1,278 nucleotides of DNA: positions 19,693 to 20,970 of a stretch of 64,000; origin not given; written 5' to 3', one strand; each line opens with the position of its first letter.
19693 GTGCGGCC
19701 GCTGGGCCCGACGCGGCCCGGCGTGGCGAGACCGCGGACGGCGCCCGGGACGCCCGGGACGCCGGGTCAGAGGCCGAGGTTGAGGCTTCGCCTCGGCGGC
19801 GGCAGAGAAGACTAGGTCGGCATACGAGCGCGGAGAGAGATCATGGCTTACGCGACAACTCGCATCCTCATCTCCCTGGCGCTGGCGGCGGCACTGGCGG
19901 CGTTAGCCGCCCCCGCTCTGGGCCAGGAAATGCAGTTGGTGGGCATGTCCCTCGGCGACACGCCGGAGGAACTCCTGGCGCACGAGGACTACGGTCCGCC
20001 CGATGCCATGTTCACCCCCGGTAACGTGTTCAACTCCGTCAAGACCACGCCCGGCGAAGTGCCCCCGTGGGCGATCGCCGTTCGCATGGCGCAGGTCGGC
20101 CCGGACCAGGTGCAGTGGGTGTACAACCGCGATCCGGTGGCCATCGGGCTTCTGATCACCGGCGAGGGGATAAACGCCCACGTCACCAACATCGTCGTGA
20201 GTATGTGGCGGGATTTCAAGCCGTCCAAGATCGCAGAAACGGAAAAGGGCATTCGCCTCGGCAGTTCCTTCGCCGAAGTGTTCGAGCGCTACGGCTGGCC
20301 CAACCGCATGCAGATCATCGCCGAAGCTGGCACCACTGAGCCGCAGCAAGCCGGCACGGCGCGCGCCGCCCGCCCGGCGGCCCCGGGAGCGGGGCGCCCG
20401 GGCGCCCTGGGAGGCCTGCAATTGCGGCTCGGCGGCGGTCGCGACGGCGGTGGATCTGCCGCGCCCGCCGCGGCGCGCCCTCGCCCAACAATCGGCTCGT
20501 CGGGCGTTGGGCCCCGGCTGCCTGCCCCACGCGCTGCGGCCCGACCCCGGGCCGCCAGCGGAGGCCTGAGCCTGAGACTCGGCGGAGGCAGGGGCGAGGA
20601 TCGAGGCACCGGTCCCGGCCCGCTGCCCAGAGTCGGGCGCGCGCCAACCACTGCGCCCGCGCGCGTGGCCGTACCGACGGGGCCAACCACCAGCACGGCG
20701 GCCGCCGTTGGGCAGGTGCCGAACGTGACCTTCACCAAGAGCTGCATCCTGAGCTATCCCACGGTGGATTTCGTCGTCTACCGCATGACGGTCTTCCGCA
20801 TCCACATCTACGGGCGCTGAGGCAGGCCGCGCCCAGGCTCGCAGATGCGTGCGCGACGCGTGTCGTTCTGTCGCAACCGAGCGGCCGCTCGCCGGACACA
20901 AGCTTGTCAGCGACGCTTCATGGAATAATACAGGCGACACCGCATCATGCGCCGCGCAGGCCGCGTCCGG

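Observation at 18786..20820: Tandem secreted paralogs carrying a novel repeated peptide motif L-R-L-G-G-G-R-[GD]-[EG]-D-R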

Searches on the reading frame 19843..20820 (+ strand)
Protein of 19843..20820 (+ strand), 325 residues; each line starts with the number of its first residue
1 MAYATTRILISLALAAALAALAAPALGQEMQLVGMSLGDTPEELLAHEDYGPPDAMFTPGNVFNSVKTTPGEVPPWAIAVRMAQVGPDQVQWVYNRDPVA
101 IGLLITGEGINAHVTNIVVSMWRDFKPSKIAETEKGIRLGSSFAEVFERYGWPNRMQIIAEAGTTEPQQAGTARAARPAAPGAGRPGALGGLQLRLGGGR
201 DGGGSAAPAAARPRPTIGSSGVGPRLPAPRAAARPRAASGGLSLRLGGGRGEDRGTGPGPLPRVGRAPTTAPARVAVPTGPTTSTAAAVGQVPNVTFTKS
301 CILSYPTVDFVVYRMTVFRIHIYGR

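Call 3: search_protein_families(library=pfam, proteins=[window:19843-20820:+], max_evalue=1)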
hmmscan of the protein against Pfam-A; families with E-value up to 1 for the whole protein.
window:19843-20820:+ (325 aa): 0 families

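Call 4: search_protein_families(library=ncbifam, proteins=[window:19843-20820:+], max_evalue=1)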
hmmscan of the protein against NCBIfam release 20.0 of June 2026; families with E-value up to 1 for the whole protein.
window:19843-20820:+ (325 aa): 0 families

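Call 8: find_homologous_proteins(query=window:19843-20820:+, max_evalue=0.01)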
Query window:19843-20820:+ (325 aa): 18 proteins with E <= 0.01 among 8000 candidates.
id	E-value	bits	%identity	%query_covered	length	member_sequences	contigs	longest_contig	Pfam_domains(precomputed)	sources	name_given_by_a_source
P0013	5.7e-208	708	100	100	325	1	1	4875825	-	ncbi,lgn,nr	ncbi:MAG: hypothetical protein JSV65_02975 [Armatimonadota bacterium]|nr:MAG: hypothetical protein J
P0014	1.8e-96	341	55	100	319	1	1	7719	-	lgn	-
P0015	2.2e-94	334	54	100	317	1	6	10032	-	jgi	jgi:hypothetical protein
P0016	5.5e-94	333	55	100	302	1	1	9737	-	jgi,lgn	jgi:hypothetical protein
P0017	6.1e-94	333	52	100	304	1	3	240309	-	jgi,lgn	jgi:hypothetical protein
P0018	4.1e-92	327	55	91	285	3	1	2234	-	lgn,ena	-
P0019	1.3e-89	319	47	93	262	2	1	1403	-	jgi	-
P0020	1.4e-89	319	58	58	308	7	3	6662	-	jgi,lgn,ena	-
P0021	4.0e-89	317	52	100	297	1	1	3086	-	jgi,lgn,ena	-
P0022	6.3e-89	316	51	100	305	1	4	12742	-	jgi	jgi:hypothetical protein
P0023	1.7e-88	315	53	100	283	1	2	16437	-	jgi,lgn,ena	-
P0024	5.2e-86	307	52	100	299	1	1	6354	-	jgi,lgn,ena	-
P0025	2.3e-85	305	69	42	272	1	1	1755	-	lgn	-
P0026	9.8e-79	283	59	51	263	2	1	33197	-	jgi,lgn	jgi:hypothetical protein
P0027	7.1e-77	277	64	42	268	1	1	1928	-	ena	-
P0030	1.2e-67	247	58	50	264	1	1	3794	-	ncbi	-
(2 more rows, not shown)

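Call 18: find_encoding_contigs(protein=P0017, flank=10000, max_places=3)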
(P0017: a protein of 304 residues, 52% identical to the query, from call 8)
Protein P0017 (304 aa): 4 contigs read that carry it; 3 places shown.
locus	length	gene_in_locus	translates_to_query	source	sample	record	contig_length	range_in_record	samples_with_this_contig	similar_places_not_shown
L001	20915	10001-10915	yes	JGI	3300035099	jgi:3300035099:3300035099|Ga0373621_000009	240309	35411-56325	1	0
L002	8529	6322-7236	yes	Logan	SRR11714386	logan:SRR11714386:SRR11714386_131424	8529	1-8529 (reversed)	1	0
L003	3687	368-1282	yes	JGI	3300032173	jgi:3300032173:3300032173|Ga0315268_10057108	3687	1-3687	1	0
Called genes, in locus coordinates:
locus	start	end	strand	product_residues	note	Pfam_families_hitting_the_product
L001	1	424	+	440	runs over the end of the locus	PF00291:PALP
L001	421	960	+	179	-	PF01398:JAB, PF14464:Prok-JAB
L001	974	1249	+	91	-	PF02597:ThiS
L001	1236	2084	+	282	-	PF00899:ThiF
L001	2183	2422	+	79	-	PF09383:NIL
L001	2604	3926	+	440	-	-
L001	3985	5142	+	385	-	-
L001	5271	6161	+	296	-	PF05448:AXE1, PF00326:Peptidase_S9, PF12146:Hydrolase_4 (faint)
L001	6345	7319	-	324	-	PF13088:BNR_2, PF02012:BNR (faint)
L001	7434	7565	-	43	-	-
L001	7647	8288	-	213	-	PF13091:PLDc_2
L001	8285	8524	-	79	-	-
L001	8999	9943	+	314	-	-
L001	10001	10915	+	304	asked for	-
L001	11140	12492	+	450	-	PF22694:CtpB_N-like, PF00595:PDZ, PF17820:PDZ_6, PF03572:Peptidase_S41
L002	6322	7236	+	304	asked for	-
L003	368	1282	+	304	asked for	-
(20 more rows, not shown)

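Call 19: find_encoding_contigs(protein=P0026, flank=8000, max_places=2)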
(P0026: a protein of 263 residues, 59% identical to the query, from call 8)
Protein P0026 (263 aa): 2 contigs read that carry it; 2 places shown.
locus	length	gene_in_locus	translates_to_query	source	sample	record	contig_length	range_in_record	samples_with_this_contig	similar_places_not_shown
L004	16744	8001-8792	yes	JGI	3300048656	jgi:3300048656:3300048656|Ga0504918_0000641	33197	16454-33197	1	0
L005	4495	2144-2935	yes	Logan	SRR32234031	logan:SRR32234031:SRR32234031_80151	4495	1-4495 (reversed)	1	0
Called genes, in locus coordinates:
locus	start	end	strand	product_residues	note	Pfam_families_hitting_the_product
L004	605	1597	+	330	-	PF04392:ABC_sub_bind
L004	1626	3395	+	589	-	PF00672:HAMP, PF00015:MCPsignal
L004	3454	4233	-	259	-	PF00730:HhH-GPD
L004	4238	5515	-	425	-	PF00709:Adenylsucc_synt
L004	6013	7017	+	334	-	PF00348:polyprenyl_synt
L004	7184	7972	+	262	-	-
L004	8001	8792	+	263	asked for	-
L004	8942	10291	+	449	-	PF22694:CtpB_N-like, PF13180:PDZ_2 (weak), PF00595:PDZ, PF17820:PDZ_6, PF03572:Peptidase_S41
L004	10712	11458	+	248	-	PF04748:Polysacc_deac_2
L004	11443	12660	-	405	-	-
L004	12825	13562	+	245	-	PF02348:CTP_transf_3, PF12804:NTP_transf_3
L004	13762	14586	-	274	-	PF00005:ABC_tran, PF13304:AAA_21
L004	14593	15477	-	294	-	PF02361:CbiQ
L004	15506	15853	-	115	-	PF13190:PDGLE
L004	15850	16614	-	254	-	PF01891:CbiM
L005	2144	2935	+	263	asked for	-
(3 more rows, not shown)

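Call 20: find_encoding_contigs(protein=P0030, flank=8000, max_places=2)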
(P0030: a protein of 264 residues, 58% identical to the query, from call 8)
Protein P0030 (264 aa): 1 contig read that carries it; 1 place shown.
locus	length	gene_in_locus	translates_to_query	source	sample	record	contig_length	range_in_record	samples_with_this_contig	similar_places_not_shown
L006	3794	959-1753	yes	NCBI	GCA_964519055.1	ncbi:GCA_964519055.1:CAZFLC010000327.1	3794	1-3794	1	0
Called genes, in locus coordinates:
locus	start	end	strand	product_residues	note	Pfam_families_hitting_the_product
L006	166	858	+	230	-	-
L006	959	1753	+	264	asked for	-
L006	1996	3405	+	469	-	PF22694:CtpB_N-like (weak), PF00595:PDZ, PF13180:PDZ_2 (weak), PF17820:PDZ_6, PF03572:Peptidase_S41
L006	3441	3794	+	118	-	?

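Call 21: find_encoding_contigs(protein=P0023, flank=8000, max_places=2)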
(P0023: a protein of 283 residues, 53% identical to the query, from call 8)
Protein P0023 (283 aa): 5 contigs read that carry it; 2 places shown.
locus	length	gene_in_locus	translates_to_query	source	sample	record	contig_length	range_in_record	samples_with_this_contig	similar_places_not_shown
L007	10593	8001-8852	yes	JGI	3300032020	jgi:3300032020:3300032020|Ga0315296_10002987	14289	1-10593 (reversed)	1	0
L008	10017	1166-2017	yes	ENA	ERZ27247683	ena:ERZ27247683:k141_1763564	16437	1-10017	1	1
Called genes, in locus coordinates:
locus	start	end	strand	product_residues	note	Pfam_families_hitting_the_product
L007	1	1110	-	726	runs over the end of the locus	PF08309:LVIVD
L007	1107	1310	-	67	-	-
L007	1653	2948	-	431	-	PF08013:GatZ_KbaZ-like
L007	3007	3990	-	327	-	PF13088:BNR_2, PF02012:BNR (faint)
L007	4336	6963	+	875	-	PF10131:PTPS_related (weak)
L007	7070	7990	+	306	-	-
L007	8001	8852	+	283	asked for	-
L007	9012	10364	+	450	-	PF22694:CtpB_N-like, PF00595:PDZ, PF17820:PDZ_6, PF03572:Peptidase_S41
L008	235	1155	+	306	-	-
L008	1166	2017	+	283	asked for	-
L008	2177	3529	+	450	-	PF22694:CtpB_N-like, PF00595:PDZ, PF17820:PDZ_6, PF03572:Peptidase_S41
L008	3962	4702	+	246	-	PF04748:Polysacc_deac_2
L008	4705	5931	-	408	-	-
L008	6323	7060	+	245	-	PF02348:CTP_transf_3, PF12804:NTP_transf_3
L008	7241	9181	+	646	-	PF26549:Tricorn_N (weak)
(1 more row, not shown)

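Call 22: predict_structure(alignment_id=A2)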
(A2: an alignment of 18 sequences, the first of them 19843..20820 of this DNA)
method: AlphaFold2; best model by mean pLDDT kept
length: 325 residues; sequences in the alignment: 18
mean_pLDDT: 42.6   pTM: 0.31
mean pLDDT of the five models: 42.6, 41.5, 41.1, 40.2, 37.1
residues with pLDDT >= 90: 0; 70-90: 41; 50-70: 45; < 50: 239
segments of 3 or more residues with pLDDT < 50: 24-47, 108-117, 122-325
pLDDT, mean of each block of 10 residues (from residue 1): 74 81 45 32 45 74 71 70 69 66 54 46 37 35 37 35 28 29 32 31 31 38 37 31 33 32 31 36 34 31 25 25 22
secondary structure, 60 per line:
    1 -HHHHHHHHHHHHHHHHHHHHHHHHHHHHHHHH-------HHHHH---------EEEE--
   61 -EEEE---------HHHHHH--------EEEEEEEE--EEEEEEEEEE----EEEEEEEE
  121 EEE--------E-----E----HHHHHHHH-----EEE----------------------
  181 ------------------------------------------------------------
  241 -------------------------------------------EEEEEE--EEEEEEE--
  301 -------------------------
elements in order: H2-33 H41-45 E55-58 E62-65 H75-80 E89-96 E99-108 E113-123 H143-150 E156-158 E284-289 E292-298

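Call 26: search_protein_representatives(alignment_id=A2)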
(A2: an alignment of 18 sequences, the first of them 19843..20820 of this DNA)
Query: 18 sequences, 287 profile positions. Proteins with E-value up to 0.001 (for the whole library): 128; up to 1e-10: 47; up to 1e-30: 12. The best 128 are listed.
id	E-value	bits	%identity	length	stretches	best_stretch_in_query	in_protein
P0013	2.6e-130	450.4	-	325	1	1-287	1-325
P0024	3.3e-125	433.6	-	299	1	1-287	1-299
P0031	2.7e-83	296.0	-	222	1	1-187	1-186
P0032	1.9e-53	198.1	-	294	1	14-286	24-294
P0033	2.4e-53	197.7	-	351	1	11-285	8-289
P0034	2.3e-48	181.4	-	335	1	9-285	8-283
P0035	7.9e-45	169.8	-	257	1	13-286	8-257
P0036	1.0e-39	153.0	-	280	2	16-160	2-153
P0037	2.3e-37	145.3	-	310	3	71-184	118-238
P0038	6.9e-37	143.7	-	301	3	73-173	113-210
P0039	7.0e-34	133.9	-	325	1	7-284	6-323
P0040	1.4e-31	126.3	-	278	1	7-285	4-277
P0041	1.9e-30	122.6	-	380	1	13-284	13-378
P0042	5.0e-30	121.2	-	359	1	19-284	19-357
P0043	1.0e-28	117.0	-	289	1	12-284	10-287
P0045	8.1e-28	114.0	-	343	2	69-284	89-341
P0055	1.8e-18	83.3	-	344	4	66-127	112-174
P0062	1.0e-13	67.7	-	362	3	54-168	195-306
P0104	5.4e-06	42.4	-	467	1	71-204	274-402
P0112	8.3e-06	41.7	-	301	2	90-157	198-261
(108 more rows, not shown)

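Call 35: find_encoding_contigs(protein=P0039, flank=6000, max_places=2)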
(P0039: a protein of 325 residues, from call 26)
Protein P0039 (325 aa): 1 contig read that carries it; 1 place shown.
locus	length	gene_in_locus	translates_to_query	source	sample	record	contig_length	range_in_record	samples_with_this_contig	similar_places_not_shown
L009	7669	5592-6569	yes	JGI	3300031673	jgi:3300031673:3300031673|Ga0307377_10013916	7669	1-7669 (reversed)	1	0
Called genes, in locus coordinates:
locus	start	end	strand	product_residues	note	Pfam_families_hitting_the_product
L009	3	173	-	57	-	?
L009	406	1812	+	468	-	PF02812:ELFV_dehydrog_N, PF00208:ELFV_dehydrog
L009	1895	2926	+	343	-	PF00814:TsaD, PF22521:HypF_C_2 (weak)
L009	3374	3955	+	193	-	-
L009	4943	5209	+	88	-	-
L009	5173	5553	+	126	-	-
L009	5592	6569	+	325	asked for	-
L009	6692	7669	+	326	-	?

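Call 36: find_encoding_contigs(protein=P0033, flank=6000, max_places=2)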
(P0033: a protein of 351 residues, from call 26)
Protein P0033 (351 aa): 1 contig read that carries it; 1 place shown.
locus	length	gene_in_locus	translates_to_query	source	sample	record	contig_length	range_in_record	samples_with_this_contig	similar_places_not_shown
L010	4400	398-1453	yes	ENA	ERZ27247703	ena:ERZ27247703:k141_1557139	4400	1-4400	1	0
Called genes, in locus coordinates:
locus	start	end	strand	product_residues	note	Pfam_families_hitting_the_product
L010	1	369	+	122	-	?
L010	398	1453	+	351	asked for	-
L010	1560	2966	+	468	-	PF22694:CtpB_N-like (weak), PF13180:PDZ_2 (weak), PF00595:PDZ, PF17820:PDZ_6, PF03572:Peptidase_S41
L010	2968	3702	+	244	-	PF02348:CTP_transf_3, PF12804:NTP_transf_3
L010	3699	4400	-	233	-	?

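Call 37: search_protein_families(library=pfam, proteins=[L009:6692-7669:+, L009:3374-3955:+, L009:4943-5209:+, L009:5173-5553:+, L010:1-369:+, L004:7184-7972:+, L006:166-858:+], max_evalue=0.01)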
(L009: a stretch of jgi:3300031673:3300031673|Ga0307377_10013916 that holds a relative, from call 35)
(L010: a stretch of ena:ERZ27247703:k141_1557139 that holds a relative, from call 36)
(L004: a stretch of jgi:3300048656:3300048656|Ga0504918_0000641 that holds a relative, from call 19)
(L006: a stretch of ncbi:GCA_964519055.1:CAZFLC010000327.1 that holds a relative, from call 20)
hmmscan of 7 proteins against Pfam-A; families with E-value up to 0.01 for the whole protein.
L009:6692-7669:+ (326 aa): 5 families
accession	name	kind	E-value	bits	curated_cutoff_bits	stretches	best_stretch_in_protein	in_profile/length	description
PF03572.23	Peptidase_S41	-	8.9e-17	61.6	24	1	261-325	1-65/165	Peptidase family S41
PF17820.7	PDZ_6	-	9.2e-12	45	27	1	178-231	2-53/54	PDZ domain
PF00595.29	PDZ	-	2.6e-09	37.8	23.2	1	176-230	27-80/81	PDZ domain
PF13180.12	PDZ_2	-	9.7e-07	29.4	27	1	175-242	13-79/80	PDZ domain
PF22694.1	CtpB_N-like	-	0.00066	20.5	27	1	69-120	36-81/85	Activating protease CtpB N-terminal domain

L009:3374-3955:+ (193 aa): 3 families
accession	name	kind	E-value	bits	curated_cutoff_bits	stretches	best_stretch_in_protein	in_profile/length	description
PF00196.25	GerE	-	6.6e-05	22.9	23.5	1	125-169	2-46/57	Bacterial regulatory proteins, luxR family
PF04542.20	Sigma70_r2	-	0.0026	18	24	1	6-65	6-68/71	Sigma-70 region 2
PF08281.18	Sigma70_r4_2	-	0.0049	16.9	25.7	0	117-168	2-54/54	Sigma-70, region 4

L009:4943-5209:+ (88 aa): 0 families

L009:5173-5553:+ (126 aa): 0 families

L010:1-369:+ (122 aa): 0 families

L004:7184-7972:+ (262 aa): 0 families

L006:166-858:+ (230 aa): 0 families

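Call 53: find_encoding_contigs(protein=P0055, flank=5000, max_places=2)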
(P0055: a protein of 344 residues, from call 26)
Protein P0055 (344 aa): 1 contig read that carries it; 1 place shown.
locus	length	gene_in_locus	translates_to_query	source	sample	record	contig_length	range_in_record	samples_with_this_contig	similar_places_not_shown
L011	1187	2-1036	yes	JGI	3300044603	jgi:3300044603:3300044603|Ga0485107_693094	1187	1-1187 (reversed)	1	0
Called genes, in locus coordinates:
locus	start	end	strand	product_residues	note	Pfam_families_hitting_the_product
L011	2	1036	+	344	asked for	?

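Call 54: find_encoding_contigs(protein=P0104, flank=5000, max_places=2)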
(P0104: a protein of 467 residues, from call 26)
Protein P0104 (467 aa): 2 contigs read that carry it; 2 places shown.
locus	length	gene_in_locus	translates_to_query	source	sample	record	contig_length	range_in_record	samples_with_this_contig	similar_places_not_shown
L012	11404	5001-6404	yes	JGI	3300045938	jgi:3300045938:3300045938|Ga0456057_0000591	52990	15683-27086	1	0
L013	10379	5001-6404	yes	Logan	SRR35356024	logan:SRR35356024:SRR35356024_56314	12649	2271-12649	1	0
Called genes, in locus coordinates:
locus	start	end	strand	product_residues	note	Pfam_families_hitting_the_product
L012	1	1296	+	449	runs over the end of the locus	PF01565:FAD_binding_4, PF04030:ALO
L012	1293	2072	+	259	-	PF00106:adh_short, PF08659:KR, PF13561:adh_short_C2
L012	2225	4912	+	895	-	-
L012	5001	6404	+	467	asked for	-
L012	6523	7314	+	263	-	PF00106:adh_short, PF13561:adh_short_C2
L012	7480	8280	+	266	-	PF00512:HisKA (weak), PF02518:HATPase_c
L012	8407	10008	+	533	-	PF00989:PAS (weak), PF08448:PAS_4 (weak), PF13426:PAS_9 (weak), PF08447:PAS_3, PF00512:HisKA, PF02518:HATPase_c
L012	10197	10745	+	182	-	PF00072:Response_reg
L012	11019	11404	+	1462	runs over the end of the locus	PF00072:Response_reg, PF00989:PAS, PF08448:PAS_4, PF13426:PAS_9, PF08447:PAS_3, PF08448:PAS_4, PF08447:PAS_3, PF00990:GGDEF, +4 more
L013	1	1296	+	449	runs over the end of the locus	PF01565:FAD_binding_4, PF04030:ALO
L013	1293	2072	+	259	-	PF00106:adh_short, PF08659:KR, PF13561:adh_short_C2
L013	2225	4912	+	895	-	-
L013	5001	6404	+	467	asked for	-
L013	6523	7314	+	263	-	PF00106:adh_short, PF13561:adh_short_C2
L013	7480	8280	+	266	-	PF00512:HisKA (weak), PF02518:HATPase_c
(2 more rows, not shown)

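Call 55: find_encoding_contigs(protein=P0062, flank=5000, max_places=2)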
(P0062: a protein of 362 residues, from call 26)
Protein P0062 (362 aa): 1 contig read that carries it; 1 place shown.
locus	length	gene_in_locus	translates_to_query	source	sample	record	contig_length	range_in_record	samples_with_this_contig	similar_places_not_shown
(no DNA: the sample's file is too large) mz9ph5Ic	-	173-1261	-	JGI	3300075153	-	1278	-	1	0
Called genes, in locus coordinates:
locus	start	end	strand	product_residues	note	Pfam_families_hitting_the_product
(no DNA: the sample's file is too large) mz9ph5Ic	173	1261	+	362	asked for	-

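Call 56: find_encoding_contigs(protein=P0112, flank=5000, max_places=2)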
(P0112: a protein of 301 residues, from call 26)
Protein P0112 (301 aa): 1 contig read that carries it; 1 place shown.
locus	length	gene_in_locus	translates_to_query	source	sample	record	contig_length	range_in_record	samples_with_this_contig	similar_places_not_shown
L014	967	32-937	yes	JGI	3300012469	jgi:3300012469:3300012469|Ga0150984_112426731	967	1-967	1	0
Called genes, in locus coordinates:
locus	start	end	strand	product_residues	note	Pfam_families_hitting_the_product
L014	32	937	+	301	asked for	-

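Call 57: find_related_loci(query=A2, collection=genome_contigs, flank=6000)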
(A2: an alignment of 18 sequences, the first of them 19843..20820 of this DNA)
Query A2 (325 aa) in genome_contigs; peptide patterns used: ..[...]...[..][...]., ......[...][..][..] (x = any residue, [..] = any of these).
49 stretches matched a pattern, but none encodes a relative of the query by tblastn (E <= 1e-3).

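Call 58: find_related_loci(query=A2, collection=metagenome_contigs, flank=4000)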
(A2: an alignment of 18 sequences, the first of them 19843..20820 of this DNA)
Query A2 (325 aa) in metagenome_contigs; peptide patterns used: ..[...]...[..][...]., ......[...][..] (x = any residue, [..] = any of these).
78 stretches matched a pattern; 16 encode a relative of the query (tblastn E <= 1e-3); 16 distinct loci.
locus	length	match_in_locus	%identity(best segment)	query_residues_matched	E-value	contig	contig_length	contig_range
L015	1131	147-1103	57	1-325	6e-110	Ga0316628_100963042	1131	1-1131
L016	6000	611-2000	53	1-325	1e-87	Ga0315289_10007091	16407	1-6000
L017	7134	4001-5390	53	1-325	1e-87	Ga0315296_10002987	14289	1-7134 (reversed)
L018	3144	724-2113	51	1-325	3e-88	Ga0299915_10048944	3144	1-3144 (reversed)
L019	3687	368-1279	52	1-325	1e-86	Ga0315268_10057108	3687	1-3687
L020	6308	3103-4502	52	1-325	6e-85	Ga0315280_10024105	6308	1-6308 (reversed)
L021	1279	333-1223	51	1-325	2e-90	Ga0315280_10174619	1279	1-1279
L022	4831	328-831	64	1-166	2e-70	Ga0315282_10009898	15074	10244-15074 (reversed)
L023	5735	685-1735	58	1-189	4e-69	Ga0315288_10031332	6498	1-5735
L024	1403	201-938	47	24-323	9e-69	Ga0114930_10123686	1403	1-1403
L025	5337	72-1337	58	23-325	2e-62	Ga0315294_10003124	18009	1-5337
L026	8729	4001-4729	58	23-325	2e-62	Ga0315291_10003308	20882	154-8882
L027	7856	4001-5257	56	21-325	3e-59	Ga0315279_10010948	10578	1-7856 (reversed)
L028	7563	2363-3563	61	22-324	3e-58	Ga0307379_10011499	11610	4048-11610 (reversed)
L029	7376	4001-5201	61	22-324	3e-58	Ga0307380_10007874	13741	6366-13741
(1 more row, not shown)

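Call 66: search_solved_structures(query=A2, max_evalue=10)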
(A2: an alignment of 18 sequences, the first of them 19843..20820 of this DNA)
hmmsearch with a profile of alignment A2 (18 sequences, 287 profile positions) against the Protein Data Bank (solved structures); distinct sequences matched with E-value up to 10: 1.
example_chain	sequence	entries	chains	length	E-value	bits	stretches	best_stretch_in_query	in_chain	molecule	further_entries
9nmy_E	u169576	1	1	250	1.8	11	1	24-75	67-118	TCR156 beta chain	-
